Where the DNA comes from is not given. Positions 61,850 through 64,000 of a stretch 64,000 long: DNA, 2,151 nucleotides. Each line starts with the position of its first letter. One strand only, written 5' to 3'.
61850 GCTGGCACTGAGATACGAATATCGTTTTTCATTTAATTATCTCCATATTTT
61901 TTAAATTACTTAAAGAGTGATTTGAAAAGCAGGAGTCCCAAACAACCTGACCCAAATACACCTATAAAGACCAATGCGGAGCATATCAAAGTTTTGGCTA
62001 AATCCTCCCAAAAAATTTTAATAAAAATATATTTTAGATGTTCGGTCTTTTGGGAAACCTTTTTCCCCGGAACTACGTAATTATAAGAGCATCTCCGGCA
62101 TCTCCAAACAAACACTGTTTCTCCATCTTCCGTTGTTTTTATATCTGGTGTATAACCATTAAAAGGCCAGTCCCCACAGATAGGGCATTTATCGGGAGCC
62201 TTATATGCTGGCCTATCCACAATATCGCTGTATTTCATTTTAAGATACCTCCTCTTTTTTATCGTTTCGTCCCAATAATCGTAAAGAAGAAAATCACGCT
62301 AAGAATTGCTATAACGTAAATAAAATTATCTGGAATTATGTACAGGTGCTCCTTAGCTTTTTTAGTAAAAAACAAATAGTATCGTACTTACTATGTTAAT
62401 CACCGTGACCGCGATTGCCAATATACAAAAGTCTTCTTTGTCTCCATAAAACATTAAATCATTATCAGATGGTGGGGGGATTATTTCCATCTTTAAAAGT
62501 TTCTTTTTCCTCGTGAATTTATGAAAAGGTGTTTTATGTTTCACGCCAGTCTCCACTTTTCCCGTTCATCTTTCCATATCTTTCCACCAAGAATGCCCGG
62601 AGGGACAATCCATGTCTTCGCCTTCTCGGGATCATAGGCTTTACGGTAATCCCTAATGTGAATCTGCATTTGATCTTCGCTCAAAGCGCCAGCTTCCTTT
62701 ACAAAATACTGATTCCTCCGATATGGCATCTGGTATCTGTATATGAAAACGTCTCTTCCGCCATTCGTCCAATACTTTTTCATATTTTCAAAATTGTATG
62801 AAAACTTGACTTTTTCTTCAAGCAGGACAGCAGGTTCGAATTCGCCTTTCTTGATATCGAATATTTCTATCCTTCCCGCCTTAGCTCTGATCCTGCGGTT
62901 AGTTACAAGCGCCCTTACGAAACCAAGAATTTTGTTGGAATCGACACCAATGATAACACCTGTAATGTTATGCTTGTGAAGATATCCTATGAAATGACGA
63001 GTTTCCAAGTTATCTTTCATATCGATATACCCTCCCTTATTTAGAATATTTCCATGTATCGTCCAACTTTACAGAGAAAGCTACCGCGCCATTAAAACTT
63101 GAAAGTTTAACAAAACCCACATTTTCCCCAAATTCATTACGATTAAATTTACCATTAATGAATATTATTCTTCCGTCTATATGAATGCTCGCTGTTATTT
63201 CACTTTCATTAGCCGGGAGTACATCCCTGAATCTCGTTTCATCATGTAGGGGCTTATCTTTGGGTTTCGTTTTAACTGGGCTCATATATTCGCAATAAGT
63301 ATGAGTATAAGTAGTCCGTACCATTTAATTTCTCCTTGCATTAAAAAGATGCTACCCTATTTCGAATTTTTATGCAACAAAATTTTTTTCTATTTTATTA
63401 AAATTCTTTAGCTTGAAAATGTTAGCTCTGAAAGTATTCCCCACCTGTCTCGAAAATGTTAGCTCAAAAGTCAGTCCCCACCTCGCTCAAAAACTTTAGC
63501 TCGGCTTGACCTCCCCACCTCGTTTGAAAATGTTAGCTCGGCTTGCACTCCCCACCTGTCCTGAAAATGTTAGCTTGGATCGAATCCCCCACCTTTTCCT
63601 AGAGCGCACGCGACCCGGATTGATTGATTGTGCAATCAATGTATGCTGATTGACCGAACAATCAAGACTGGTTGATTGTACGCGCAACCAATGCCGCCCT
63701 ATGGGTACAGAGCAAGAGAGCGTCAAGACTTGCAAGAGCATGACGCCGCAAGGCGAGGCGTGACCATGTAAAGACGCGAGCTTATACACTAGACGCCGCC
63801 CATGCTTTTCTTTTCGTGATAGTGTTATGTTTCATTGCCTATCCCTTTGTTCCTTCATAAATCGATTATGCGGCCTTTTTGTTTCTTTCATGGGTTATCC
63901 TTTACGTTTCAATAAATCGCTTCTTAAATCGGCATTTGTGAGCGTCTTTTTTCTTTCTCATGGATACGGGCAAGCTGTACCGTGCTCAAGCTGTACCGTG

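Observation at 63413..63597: Five tandem 37-bp iteron-like repeats upstream of the leftward gene block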

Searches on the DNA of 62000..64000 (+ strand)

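Call 6: search_dna_similar(query=window:62000-64000:+, collection=phages, mode=distant)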
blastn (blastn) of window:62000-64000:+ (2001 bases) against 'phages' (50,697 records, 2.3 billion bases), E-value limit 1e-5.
No match.

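Call 70: search_dna_similar(query=window:63330-64000:-, collection=plasmids, mode=distant, max_evalue=0.01)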
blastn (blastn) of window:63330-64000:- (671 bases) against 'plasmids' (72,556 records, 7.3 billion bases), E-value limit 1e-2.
No match.

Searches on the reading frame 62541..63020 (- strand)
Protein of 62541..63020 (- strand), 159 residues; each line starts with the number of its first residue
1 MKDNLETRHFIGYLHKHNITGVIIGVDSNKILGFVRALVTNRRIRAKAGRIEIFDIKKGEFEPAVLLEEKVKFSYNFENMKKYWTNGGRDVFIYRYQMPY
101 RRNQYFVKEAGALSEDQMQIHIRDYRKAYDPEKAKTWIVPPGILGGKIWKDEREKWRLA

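Call 10: search_protein_families(library=phrogs, proteins=[window:62541-63020:-], max_evalue=0.01)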
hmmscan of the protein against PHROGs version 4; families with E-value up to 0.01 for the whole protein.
window:62541-63020:- (159 aa): 0 families

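Call 14: find_related_loci(query=window:62541-63020:-, collection=viral_contigs, flank=6000)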
Query window:62541-63020:- (159 aa) in viral_contigs; peptide patterns used: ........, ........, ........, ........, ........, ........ (x = any residue, [..] = any of these).
16 stretches matched a pattern; 1 encode a relative of the query (tblastn E <= 1e-3); 1 distinct loci.
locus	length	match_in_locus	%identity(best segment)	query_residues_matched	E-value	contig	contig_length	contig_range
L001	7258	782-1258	71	1-156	6e-76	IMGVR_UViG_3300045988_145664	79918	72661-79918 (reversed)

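Call 29: search_protein_families(library=pfam, proteins=[window:62541-63020:-], max_evalue=0.05)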
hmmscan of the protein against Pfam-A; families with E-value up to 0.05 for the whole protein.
window:62541-63020:- (159 aa): 0 families

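Call 41: find_homologous_proteins(query=window:62541-63020:-, max_evalue=0.001)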
Query window:62541-63020:- (159 aa): 9 proteins with E <= 0.001 among 51 candidates.
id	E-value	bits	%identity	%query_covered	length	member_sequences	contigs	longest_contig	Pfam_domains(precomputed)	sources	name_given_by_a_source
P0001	6.4e-95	334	92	100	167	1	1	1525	-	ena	-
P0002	2.0e-94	332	94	97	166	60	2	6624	-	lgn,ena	-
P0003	1.0e-92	327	96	94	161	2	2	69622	-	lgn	-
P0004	1.5e-72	261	74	98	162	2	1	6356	-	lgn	-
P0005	3.7e-66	240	67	98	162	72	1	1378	-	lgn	-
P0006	9.0e-65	236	65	98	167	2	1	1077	-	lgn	-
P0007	3.7e-47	178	86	59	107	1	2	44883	-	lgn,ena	-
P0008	2.9e-45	172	57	86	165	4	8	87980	-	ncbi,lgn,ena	-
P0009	1.5e-39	154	74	59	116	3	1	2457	-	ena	-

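Call 50: predict_structure(alignment_id=A1)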
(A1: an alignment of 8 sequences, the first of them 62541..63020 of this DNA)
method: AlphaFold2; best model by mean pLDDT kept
length: 159 residues; sequences in the alignment: 8
mean_pLDDT: 38.4   pTM: 0.30
mean pLDDT of the five models: 38.4, 37.1, 37.0, 36.4, 36.3
residues with pLDDT >= 90: 0; 70-90: 5; 50-70: 20; < 50: 134
segments of 3 or more residues with pLDDT < 50: 1-33, 35-39, 66-159
pLDDT, mean of each block of 10 residues (from residue 1): 29 34 42 48 53 69 51 29 29 27 28 31 38 38 33 36
secondary structure, 60 per line:
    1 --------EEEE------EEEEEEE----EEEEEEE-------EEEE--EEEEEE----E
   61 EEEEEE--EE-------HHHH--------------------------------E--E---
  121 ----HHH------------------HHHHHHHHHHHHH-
elements in order: E9-12 E19-25 E30-36 E44-47 E50-55 E60-66 H78-81 H146-158

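Call 61: find_encoding_contigs(protein=P0008, flank=3000, max_places=6)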
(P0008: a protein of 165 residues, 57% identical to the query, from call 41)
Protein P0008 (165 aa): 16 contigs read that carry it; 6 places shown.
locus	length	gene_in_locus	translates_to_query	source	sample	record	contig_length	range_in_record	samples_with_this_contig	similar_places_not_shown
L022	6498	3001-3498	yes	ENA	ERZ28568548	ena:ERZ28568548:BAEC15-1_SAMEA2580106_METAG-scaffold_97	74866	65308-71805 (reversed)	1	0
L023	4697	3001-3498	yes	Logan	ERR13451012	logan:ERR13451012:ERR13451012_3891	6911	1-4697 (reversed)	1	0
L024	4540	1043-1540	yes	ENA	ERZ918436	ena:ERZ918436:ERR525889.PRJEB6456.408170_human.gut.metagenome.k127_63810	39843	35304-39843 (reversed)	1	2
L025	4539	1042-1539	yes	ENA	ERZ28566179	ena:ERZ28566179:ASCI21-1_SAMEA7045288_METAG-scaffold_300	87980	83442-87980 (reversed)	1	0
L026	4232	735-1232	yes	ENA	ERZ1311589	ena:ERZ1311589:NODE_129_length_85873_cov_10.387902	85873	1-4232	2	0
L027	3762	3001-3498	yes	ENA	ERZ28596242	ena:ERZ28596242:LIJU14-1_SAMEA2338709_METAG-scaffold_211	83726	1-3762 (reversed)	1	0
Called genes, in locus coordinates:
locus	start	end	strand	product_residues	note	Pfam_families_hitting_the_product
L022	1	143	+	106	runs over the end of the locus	-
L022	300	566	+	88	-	-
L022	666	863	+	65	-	-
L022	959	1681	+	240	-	PF17338:GP88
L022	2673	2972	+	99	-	-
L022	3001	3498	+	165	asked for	-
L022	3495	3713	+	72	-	-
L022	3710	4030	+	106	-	-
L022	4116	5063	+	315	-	-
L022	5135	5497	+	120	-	-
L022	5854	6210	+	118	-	-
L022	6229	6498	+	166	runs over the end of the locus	PF03013:Pyr_excise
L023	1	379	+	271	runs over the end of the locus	-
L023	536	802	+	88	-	-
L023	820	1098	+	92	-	-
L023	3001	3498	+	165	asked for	-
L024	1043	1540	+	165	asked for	-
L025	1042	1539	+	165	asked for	-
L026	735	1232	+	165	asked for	-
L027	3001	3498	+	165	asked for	-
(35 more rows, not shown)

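Call 80: search_solved_structures(query=A1, max_evalue=1)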
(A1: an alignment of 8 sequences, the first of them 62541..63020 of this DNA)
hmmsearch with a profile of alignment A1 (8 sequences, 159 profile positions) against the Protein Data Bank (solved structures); distinct sequences matched with E-value up to 1: 3.
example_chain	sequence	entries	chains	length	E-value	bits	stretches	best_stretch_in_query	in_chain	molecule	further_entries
1eo0_A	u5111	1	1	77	0.36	14.1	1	27-83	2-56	TRANSCRIPTION ELONGATION FACTOR S-II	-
7faw_A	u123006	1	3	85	0.44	13.8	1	27-83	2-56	Transcription elongation factor S-II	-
6bh9_A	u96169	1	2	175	0.71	13.2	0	3-57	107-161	Caspase-3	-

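Call 84: search_protein_families(library=padloc, proteins=[window:62541-63020:-, P0008, P0005], max_evalue=1)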
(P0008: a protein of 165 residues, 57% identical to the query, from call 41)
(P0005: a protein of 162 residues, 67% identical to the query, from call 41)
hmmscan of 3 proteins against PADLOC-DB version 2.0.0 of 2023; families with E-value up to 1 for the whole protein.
window:62541-63020:- (159 aa): 0 families

P0008 (165 aa): 0 families

P0005 (162 aa): 0 families

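Call 87: search_protein_families(library=ncbifam, proteins=[window:62541-63020:-, P0008, P0005], max_evalue=10)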
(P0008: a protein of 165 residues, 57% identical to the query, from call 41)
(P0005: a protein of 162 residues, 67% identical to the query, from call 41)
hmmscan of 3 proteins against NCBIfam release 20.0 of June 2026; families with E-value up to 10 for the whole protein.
window:62541-63020:- (159 aa): 1 family
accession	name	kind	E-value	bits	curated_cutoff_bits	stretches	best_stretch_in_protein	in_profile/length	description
NF007370.0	PRK09870.1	subfamily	0.054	13.1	221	1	44-124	59-142/200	tyrosine-type DNA invertase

P0008 (165 aa): 1 family
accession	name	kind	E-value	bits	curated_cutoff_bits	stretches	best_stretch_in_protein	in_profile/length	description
NF002192.0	PRK01059.1-2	equivalog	0.098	11.8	679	1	14-88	79-151/340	protein arginine kinase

P0005 (162 aa): 0 families

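Call 88: search_protein_representatives(alignment_id=A1)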
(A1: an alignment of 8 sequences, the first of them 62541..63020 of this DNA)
Query: 8 sequences, 159 profile positions. Proteins with E-value up to 0.001 (for the whole library): 2; up to 1e-10: 2; up to 1e-30: 2. The best 2 are listed.
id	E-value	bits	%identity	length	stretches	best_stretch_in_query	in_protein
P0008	2.0e-75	268.5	-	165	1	1-156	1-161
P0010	4.8e-35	137.3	-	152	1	8-142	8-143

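Call 109: find_encoding_contigs(protein=P0010, flank=4000, max_places=6)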
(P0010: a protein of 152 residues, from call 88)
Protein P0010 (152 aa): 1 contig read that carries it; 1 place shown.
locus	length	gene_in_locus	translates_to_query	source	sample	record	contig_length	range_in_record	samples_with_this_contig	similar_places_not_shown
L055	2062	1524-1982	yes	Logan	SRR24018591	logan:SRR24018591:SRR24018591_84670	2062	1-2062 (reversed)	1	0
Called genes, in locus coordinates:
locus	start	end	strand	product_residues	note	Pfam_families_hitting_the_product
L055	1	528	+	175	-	?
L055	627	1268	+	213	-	-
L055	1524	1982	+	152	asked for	-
